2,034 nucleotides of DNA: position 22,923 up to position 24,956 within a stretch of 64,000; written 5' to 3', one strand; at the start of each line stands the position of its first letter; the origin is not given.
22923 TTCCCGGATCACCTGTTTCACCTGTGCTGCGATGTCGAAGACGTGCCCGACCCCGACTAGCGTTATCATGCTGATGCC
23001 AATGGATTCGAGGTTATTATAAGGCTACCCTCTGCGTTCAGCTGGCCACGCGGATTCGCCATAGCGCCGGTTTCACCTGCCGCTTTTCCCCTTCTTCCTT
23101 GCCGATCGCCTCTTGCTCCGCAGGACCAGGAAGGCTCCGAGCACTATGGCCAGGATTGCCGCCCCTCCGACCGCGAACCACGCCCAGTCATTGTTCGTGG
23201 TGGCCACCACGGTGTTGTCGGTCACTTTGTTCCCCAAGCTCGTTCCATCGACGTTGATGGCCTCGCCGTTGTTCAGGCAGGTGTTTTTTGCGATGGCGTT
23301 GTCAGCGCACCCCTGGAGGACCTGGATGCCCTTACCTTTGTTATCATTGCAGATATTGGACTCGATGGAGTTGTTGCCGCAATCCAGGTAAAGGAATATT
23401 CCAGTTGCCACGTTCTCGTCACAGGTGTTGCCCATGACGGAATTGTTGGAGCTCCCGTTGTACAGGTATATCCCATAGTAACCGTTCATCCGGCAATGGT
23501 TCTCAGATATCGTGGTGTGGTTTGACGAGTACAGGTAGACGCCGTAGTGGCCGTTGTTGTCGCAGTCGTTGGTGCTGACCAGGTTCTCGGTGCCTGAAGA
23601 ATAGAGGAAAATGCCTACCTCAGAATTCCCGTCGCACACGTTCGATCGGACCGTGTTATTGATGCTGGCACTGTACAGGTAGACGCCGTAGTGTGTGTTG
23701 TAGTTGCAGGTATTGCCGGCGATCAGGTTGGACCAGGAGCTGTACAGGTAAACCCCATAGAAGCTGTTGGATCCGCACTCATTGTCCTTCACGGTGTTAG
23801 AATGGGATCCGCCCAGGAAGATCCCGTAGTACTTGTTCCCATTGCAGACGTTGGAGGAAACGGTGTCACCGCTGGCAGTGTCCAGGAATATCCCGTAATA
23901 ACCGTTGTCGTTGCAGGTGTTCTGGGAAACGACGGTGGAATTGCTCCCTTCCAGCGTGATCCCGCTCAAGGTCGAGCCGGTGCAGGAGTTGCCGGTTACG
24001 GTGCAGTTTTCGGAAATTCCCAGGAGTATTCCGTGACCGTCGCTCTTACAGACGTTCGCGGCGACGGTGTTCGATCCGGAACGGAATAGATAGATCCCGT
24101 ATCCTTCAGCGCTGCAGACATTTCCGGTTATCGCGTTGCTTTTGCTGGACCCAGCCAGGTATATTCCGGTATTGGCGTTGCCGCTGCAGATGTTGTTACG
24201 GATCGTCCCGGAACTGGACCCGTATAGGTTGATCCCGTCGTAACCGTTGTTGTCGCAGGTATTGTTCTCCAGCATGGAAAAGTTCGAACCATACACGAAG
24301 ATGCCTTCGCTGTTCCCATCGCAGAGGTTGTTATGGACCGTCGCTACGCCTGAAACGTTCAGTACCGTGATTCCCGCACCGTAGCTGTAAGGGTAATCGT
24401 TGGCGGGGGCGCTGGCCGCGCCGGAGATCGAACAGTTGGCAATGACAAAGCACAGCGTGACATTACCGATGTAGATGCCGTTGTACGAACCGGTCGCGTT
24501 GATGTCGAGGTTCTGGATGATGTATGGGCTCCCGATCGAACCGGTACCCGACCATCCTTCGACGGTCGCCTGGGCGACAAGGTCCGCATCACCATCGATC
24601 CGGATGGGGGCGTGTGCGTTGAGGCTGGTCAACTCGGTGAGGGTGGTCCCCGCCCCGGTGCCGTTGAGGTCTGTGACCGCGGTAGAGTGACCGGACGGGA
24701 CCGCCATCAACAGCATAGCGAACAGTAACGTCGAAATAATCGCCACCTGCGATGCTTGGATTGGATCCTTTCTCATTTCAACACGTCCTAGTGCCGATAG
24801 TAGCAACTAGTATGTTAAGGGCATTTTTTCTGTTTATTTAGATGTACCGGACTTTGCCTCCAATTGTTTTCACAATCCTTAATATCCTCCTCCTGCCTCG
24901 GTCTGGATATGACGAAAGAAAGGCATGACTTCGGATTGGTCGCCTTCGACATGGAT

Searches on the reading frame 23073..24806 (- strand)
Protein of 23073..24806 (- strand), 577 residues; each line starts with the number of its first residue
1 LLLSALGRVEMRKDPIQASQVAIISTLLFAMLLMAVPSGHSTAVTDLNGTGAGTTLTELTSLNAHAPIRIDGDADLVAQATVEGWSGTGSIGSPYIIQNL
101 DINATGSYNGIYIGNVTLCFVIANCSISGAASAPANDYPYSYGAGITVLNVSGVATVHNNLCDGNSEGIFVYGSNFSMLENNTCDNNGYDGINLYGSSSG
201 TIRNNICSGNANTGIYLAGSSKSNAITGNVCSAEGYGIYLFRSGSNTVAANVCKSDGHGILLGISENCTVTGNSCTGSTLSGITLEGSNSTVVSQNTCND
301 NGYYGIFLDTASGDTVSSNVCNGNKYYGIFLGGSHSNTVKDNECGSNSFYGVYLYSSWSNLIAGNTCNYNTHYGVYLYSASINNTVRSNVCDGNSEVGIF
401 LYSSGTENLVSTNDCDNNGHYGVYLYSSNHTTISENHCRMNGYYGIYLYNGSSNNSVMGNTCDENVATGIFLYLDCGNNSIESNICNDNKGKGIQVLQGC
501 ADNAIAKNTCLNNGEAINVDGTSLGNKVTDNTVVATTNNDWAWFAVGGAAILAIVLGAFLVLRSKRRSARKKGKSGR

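Call 84: search_protein_families(library=pfam, proteins=[window:23073-24806:-], max_evalue=0.00001)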
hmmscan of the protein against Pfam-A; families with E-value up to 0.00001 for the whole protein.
window:23073-24806:- (577 aa): 2 families
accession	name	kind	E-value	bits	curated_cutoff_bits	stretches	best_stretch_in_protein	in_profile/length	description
PF05048.19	NosD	-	1.6e-91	305.9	23.6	6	220-342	45-167/212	Periplasmic copper-binding protein (NosD)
PF13229.12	Beta_helix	-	6.9e-63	211.4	25.9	4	258-414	1-157/158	Right handed beta helix region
